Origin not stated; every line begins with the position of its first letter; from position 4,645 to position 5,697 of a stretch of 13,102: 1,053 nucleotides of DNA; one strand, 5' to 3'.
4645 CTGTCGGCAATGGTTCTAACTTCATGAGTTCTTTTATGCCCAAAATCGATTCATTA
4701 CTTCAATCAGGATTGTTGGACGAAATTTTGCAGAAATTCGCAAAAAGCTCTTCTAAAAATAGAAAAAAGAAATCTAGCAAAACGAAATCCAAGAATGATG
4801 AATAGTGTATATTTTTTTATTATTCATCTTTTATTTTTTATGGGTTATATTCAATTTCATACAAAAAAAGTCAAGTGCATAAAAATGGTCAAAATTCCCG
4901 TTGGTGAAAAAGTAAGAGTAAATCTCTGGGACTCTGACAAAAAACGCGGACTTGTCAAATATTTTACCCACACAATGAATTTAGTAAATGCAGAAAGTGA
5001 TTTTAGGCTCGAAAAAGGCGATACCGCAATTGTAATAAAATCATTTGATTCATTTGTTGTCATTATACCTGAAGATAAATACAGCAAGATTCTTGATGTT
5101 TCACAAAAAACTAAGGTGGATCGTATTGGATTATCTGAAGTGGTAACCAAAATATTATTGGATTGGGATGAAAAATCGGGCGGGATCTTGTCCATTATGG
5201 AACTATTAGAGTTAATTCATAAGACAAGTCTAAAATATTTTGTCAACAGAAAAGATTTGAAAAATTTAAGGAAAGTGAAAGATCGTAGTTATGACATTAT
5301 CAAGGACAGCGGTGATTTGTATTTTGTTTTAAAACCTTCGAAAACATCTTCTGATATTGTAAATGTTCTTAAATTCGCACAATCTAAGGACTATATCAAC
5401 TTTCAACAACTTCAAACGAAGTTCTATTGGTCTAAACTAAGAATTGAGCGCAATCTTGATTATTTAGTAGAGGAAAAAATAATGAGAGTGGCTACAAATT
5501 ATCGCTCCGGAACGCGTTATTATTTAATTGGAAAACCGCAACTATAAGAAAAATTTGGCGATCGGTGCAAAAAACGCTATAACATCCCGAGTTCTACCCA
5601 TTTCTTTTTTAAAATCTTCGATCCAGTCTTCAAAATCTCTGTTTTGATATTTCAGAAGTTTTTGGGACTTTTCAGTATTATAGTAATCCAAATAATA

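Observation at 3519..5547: Flotillin gene overlapping a membrane-anchored NfeD-like beta-barrel fused to an ESCRT-II Vps22/EAP30-like winged-helix module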

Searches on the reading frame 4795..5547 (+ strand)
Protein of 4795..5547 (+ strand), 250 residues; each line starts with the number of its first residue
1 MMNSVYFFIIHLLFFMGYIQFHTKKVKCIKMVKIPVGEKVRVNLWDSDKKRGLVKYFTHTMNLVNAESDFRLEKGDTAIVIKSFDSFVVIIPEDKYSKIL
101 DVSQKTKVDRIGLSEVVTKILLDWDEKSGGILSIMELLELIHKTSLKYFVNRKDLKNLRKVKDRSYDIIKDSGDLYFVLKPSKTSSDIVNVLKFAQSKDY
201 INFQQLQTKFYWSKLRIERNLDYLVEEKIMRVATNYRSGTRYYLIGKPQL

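Call 6: search_protein_families(library=pfam, proteins=[window:4795-5547:+], max_evalue=0.1)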
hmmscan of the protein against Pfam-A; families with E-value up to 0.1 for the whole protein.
window:4795-5547:+ (250 aa): 1 family
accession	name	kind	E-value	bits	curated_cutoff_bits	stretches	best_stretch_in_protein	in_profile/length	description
PF04157.22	EAP30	-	0.0014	18.9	26.8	1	113-228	92-213/219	EAP30/Vps36 family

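Call 7: find_homologous_proteins(query=window:4795-5547:+, max_evalue=0.001)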
Query window:4795-5547:+ (250 aa): 6 proteins with E <= 0.001 among 747 candidates.
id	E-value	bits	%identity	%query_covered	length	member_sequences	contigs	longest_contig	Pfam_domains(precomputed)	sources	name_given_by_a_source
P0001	7.2e-136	469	100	88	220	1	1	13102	-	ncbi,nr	ncbi:MAG: hypothetical protein GF364_14055 [Candidatus Lokiarchaeota archaeon]|nr:hypothetical prote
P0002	7.3e-97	342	73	86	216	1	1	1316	-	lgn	-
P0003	2.5e-90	320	69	86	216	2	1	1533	PF04157.23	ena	-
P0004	4.7e-53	198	43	86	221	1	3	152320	PF04157.23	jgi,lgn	jgi:hypothetical protein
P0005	2.5e-52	196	42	86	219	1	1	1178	PF04157.23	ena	-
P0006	2.3e-51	193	43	87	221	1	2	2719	PF04157.23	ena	-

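Call 10: find_encoding_contigs(protein=P0004, flank=8000, max_places=4)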
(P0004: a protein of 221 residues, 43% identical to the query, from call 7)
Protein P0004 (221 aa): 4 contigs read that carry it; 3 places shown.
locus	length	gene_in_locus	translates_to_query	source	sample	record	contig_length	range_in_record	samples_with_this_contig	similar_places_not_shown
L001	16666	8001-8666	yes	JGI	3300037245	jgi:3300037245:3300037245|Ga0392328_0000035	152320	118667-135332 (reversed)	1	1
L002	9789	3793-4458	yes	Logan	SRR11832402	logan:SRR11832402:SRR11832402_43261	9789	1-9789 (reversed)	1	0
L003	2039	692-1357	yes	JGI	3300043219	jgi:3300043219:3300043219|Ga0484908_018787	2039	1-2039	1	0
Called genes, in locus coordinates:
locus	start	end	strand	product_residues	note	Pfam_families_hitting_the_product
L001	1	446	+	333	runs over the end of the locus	PF00005:ABC_tran, PF13304:AAA_21 (faint), PF08352:oligo_HPY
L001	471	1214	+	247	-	PF01177:Asp_Glu_race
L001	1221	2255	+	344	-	PF26233:NicX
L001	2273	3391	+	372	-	PF06032:S-Me-THD_N, PF20906:S-Me-THD_C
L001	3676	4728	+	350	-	PF00881:Nitroreductase, PF00037:Fer4 (faint), PF13237:Fer4_10 (weak), PF14697:Fer4_21 (weak)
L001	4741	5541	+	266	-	PF00881:Nitroreductase, PF14512:TM1586_NiRdase (faint)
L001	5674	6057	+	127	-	PF21631:A9CJY8-like_N, PF13840:ACT_7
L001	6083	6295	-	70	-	-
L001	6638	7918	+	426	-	PF01145:Band_7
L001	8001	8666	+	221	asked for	PF04157:EAP30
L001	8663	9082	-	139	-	-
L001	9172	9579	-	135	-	-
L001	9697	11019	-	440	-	PF01472:PUA (weak), PF01189:Methyltr_RsmB-F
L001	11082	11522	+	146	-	PF00571:CBS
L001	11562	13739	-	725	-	PF00270:DEAD, PF04851:ResIII, PF22590:Cas3-like_C_2 (faint), PF00271:Helicase_C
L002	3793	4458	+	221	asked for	PF04157:EAP30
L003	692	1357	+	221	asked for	PF04157:EAP30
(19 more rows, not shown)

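Call 11: find_encoding_contigs(protein=P0006, flank=5000, max_places=3)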
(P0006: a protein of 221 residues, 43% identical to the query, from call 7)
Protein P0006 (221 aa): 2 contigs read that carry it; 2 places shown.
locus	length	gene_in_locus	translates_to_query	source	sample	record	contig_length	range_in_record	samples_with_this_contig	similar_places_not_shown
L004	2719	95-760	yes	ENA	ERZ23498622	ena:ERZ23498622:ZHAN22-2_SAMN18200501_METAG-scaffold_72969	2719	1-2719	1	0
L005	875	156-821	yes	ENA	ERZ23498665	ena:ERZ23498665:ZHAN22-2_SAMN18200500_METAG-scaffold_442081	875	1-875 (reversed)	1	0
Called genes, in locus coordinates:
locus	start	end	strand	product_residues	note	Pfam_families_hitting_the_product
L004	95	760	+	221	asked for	PF04157:EAP30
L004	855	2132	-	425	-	PF05048:NosD, PF13229:Beta_helix, PF05048:NosD, PF13229:Beta_helix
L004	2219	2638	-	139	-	-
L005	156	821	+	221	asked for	PF04157:EAP30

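Call 15: search_protein_families(library=pfam, alignment_id=A1, max_evalue=10)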
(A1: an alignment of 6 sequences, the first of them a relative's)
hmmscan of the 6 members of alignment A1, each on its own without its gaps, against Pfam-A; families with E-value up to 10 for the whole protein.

A. member 1, P0001 (220 aa): 2 families
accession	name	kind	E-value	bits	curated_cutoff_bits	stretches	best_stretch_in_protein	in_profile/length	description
PF04157.22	EAP30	-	0.00099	19.3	26.8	1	83-198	92-213/219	EAP30/Vps36 family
PF15167.11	DUF4581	-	0.11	13.1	27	1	123-181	16-74/131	Domain of unknown function (DUF4581)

B. families by the number of members that match (of 6 scanned): 8 families
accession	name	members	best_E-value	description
PF04157.22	EAP30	6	5.5e-12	EAP30/Vps36 family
PF17209.9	Hfq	4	0.047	Hfq protein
PF24034.1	DUF7343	2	0.1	Domain of unknown function (DUF7343)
PF22056.1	ORF239-like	2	0.11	ORF239-like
PF10078.15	DUF2316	1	0.011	Uncharacterized protein conserved in bacteria (DUF2316)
PF21984.2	DnaD_N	1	0.094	DnaD N-terminal domain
PF15167.11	DUF4581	1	0.11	Domain of unknown function (DUF4581)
PF01176.25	eIF-1a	1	0.4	Translation initiation factor 1A / IF-1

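Call 18: find_encoding_contigs(protein=P0003, flank=5000, max_places=3)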
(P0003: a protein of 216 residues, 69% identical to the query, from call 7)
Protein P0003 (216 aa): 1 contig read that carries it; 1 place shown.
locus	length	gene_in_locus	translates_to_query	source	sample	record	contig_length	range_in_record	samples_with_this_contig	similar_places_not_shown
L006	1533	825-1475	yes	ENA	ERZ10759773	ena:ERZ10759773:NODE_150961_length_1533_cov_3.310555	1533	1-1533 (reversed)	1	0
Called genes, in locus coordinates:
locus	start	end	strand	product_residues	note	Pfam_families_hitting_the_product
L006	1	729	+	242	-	?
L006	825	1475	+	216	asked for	PF04157:EAP30 (weak)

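Call 19: find_encoding_contigs(protein=P0002, flank=5000, max_places=3)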
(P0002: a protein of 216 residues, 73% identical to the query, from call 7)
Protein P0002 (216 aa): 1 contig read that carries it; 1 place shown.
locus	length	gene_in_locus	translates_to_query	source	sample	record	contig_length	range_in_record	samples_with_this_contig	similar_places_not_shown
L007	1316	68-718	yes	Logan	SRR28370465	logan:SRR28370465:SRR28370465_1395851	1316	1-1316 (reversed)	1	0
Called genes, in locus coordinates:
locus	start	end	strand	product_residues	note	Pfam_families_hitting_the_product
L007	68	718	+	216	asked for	-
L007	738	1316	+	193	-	?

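Call 21: predict_structure(alignment_id=A1)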
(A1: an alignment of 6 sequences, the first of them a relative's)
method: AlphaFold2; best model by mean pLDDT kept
length: 220 residues; sequences in the alignment: 6
mean_pLDDT: 72.3   pTM: 0.66
mean pLDDT of the five models: 72.3, 43.5, 43.5, 40.8, 39.6
residues with pLDDT >= 90: 74; 70-90: 63; 50-70: 25; < 50: 58
segments of 3 or more residues with pLDDT < 50: 1-47, 52-59
pLDDT, mean of each block of 10 residues (from residue 1): 41 45 35 34 48 44 56 59 88 85 92 75 89 88 89 87 93 94 91 93 87 77
secondary structure, 60 per line:
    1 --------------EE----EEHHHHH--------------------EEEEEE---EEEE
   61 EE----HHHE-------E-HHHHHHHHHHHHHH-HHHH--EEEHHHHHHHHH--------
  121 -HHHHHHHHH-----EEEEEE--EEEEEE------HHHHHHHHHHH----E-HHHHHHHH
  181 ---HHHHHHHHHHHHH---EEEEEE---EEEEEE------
elements in order: H23-27 E48-53 E57-62 H80-93 H95-98 E101-103 H104-112 H122-130 E136-141 E144-149 H156-166 H173-180 H184-196 E200-205 E209-214

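Call 25: search_solved_structures(query=A1, max_evalue=1, show_alignments=2)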
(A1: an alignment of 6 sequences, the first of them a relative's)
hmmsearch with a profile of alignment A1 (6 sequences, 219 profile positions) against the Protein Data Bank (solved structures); distinct sequences matched with E-value up to 1: 9.
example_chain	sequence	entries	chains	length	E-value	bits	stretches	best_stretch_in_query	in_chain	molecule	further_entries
3cuq_A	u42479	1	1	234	7.3e-09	38.9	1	87-203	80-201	Vacuolar-sorting protein SNF8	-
2zme_A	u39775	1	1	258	8.1e-09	38.7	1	87-203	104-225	Vacuolar-sorting protein SNF8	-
1u5t_A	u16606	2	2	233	1.4e-06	31.4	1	87-203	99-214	appears to be functionally related to SNF7; Snf8p | VPS22, YPL002C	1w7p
6tz8_B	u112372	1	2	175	0.11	15.3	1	71-122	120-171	Calcineurin subunit B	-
3cuq_B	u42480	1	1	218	0.15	15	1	83-192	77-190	Vacuolar protein-sorting-associated protein 36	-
2zme_B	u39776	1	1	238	0.18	14.7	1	83-191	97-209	Vacuolar protein-sorting-associated protein 36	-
6tz7_B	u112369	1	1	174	0.21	14.5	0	70-116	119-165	Calcineurin Ca2+-binding regulatory subunit CnaB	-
9kdf_R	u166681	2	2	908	0.26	14.2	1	63-139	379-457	Calcineurin-fusion endothelin receptor type-B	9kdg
4nt4_A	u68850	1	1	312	0.93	12.4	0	102-175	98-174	Gilgamesh, isoform I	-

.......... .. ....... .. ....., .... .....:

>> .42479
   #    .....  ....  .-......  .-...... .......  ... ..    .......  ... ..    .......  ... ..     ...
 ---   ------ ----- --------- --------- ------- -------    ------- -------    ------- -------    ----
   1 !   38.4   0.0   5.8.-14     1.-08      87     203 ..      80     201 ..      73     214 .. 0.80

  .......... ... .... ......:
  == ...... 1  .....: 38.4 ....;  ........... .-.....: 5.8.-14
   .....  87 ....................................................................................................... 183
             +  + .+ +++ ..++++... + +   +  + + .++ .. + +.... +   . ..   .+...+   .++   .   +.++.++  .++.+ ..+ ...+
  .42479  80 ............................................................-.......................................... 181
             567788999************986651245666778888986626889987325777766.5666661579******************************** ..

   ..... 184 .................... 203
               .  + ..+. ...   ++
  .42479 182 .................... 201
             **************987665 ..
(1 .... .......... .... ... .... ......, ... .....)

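Call 27: fold_search(model_id=the predicted structure, library=pdb)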
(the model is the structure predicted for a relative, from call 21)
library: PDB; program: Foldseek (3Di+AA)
matches with E <= 10: 1499; with E <= 0.001: 5
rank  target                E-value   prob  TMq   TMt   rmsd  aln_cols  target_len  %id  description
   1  3cuq_A                5.1e-07  1.00  0.32  0.32  11.2       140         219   21  Integrated structural and functional model of the human ESCRT-II complex (released 2008-11-04)
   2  2zme_A                3.8e-06  1.00  0.29  0.29  11.3       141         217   20  Integrated structural and functional model of the human ESCRT-II complex (released 2008-11-04)
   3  3cuq_B                1.3e-05  1.00  0.39  0.41   5.5       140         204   20  Integrated structural and functional model of the human ESCRT-II complex (released 2008-11-04)
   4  2zme_B                4.2e-05  1.00  0.40  0.40   5.4       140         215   20  Integrated structural and functional model of the human ESCRT-II complex (released 2008-11-04)
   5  1u5t_A                1.4e-04  1.00  0.26  0.27  11.8       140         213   17  Structure of the ESCRT-II endosomal trafficking complex (released 2004-09-21)
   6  9gy4_E                1.9e-03  1.00  0.33  0.14   6.2       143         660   13  60S ribosomal subunit in complex with E3-UFM1 ligase and RQC machinery components NEMF and LTN1 (Composite map) (released 2025-05-14)
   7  8iue_P                2.9e-03  1.00  0.26  0.20  11.3       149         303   10  RNA polymerase III pre-initiation complex melting complex 1 (released 2023-05-24)
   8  1w7p_D                3.0e-03  1.00  0.34  0.40   7.7       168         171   12  The crystal structure of endosomal complex ESCRT-II (VPS22/VPS25/VPS36) (released 2004-09-29)
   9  3w6j_E                4.1e-03  0.99  0.25  0.33   8.4       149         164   10  Crystal structure of ScpAB core complex (released 2013-04-24)
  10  3lmm_D                4.1e-03  0.92  0.25  0.12  13.5       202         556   15  Crystal Structure of the DIP2311 protein from Corynebacterium diphtheriae, Northeast Structural Genomics Consortium Ta (released 2010-02-16)
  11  8b9x_A                4.3e-03  1.00  0.35  0.31   5.2       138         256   12  Chimeric protein of human UFM1 E3 ligase, UFL1, and DDRGK1 (released 2023-10-25)
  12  4i98_C                4.6e-03  0.99  0.24  0.31  13.3       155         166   15  Crystal structure of the complex between ScpA(residues 1-160)-ScpB(residues 1-183) (released 2013-01-30)
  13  3lmm_B                4.6e-03  0.91  0.25  0.11  13.5       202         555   14  Crystal Structure of the DIP2311 protein from Corynebacterium diphtheriae, Northeast Structural Genomics Consortium Ta (released 2010-02-16)
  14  3w6j_B                5.1e-03  0.99  0.26  0.32   7.7       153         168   11  Crystal structure of ScpAB core complex (released 2013-04-24)
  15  7o4i_X                5.5e-03  0.85  0.23  0.24  13.2       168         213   17  Yeast RNA polymerase II transcription pre-initiation complex with initial transcription bubble (released 2021-06-16)
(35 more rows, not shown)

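Call 34: search_protein_representatives(alignment_id=A1)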
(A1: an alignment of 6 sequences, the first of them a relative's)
Query: 6 sequences, 219 profile positions. Proteins with E-value up to 0.001 (for the whole library): 97; up to 1e-10: 30; up to 1e-30: 21. The best 97 are listed.
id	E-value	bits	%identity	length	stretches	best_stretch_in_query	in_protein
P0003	1.7e-110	384.3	-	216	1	1-216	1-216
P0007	4.2e-82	291.4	-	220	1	1-216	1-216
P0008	1.8e-71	256.6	-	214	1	1-215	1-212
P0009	9.6e-71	254.3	-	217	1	1-214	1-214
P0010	1.2e-67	244.1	-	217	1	1-145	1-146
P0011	3.3e-65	236.2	-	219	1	1-217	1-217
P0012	2.4e-64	233.4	-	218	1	1-216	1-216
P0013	4.0e-61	222.9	-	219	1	1-215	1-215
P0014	1.2e-59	218.1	-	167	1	1-166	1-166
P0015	2.4e-58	213.7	-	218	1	1-216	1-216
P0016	6.9e-56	205.7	-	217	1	3-214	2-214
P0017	9.4e-55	202.0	-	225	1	1-216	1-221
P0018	3.7e-54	200.1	-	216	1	1-216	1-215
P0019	4.3e-54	199.9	-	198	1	23-214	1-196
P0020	5.7e-52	192.9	-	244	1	3-216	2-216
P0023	7.7e-47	176.1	-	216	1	3-216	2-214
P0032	6.2e-21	91.5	-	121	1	1-81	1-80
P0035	6.2e-11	58.8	-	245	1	80-214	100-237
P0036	2.6e-10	56.7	-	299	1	75-214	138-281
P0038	1.1e-09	54.7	-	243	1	75-214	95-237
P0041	1.2e-08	51.2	-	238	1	81-214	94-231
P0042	1.9e-08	50.6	-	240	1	89-214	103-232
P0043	2.2e-08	50.4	-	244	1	73-214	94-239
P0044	2.8e-08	50.1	-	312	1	74-214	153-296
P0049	2.1e-07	47.2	-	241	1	89-214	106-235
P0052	1.5e-06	44.4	-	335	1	92-215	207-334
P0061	7.9e-06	42.1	-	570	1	74-214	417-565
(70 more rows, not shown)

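Call 37: search_protein_families(library=pfam, alignment_id=A2, max_evalue=10)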
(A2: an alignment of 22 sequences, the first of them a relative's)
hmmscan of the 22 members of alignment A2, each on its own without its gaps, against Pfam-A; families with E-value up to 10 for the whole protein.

A. member 1, P0001 (220 aa): 2 families
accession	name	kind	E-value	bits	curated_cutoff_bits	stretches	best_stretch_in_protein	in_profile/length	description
PF04157.22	EAP30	-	0.00099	19.3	26.8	1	83-198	92-213/219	EAP30/Vps36 family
PF15167.11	DUF4581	-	0.11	13.1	27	1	123-181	16-74/131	Domain of unknown function (DUF4581)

B. families by the number of members that match (of 22 scanned): 19 families
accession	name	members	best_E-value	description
PF04157.22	EAP30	22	5.5e-12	EAP30/Vps36 family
PF17209.9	Hfq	5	0.037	Hfq protein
PF22056.1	ORF239-like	3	0.11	ORF239-like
PF24034.1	DUF7343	2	0.1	Domain of unknown function (DUF7343)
PF20317.4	HTH_60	1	0.0075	Helix-turn-helix domain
PF10078.15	DUF2316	1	0.011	Uncharacterized protein conserved in bacteria (DUF2316)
PF19580.5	Exo_endo_phos_3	1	0.02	Endonuclease/Exonuclease/phosphatase family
PF08221.17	HTH_9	1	0.026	RNA polymerase III subunit RPC82 helix-turn-helix domain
PF12802.13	MarR_2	1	0.037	MarR family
PF19194.5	DUF5869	1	0.059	Family of unknown function (DUF5869)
PF13463.12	HTH_27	1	0.061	Winged helix DNA-binding domain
PF21875.2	CAPN13-like_C_EFh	1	0.069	Calpain-13-like, C-terminal EF-hand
PF18161.7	ISP1_C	1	0.071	ISP1 C-terminal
PF21984.2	DnaD_N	1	0.094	DnaD N-terminal domain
PF13730.12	HTH_36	1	0.1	Helix-turn-helix domain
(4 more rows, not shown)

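Call 39: find_related_loci(query=A1, collection=genome_contigs, flank=6000)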
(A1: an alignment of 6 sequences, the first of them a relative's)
Query A1 (220 aa) in genome_contigs; peptide patterns used: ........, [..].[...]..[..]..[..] (x = any residue, [..] = any of these).
96 stretches matched a pattern; 1 encode a relative of the query (tblastn E <= 1e-3); 1 distinct loci.
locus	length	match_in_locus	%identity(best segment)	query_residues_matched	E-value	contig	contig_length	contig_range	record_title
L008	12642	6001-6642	46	1-214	3e-64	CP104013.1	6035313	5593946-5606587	Candidatus Lokiarchaeum ossiferum isolate Loki-B35 chromosome, complete genome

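Call 42: search_protein_families(library=pfam, proteins=[L008:4706-5926:+, L008:6001-6654:+, L008:6728-7732:+, L008:3522-4412:-, L008:2599-3021:-, L008:1099-2478:-, L008:7875-9338:-, L008:9466-10815:-], max_evalue=0.001)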
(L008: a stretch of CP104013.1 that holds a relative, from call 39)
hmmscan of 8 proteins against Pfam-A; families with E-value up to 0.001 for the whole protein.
L008:4706-5926:+ (406 aa): 1 family
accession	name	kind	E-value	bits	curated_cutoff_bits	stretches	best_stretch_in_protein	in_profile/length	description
PF01145.31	Band_7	-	1.5e-13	51.6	23.6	1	34-207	2-172/176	SPFH domain / Band 7 family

L008:6001-6654:+ (217 aa): 1 family
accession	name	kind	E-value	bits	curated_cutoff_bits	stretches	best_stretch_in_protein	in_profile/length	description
PF04157.22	EAP30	-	7.4e-08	32.8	26.8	1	86-203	95-218/219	EAP30/Vps36 family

L008:6728-7732:+ (334 aa): 2 families
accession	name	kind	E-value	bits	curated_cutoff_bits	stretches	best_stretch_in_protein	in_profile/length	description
PF00892.27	EamA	-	2.4e-31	109.3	28.2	2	183-321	3-134/135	EamA-like transporter family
PF06800.18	Sugar_transport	-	5.8e-05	23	26.3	0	92-166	197-267/280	Sugar transport protein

L008:3522-4412:- (296 aa): 0 families

L008:2599-3021:- (140 aa): 0 families

L008:1099-2478:- (459 aa): 0 families

L008:7875-9338:- (487 aa): 1 family
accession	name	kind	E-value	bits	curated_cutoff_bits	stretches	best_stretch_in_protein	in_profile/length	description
PF03372.29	Exo_endo_phos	-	3.7e-15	56.7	24.5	1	224-478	1-225/225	Endonuclease/Exonuclease/phosphatase family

L008:9466-10815:- (449 aa): 3 families
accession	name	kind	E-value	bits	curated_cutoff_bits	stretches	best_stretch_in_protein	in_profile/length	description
PF01189.24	Methyltr_RsmB-F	-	4.9e-29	101.9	27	1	235-444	6-198/199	16S rRNA methyltransferase RsmB/F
PF01472.26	PUA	-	4.6e-08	33.3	24.8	1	105-192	3-71/74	PUA domain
PF13847.12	Methyltransf_31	-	8.9e-07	29.1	27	1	241-377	7-113/145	Methyltransferase domain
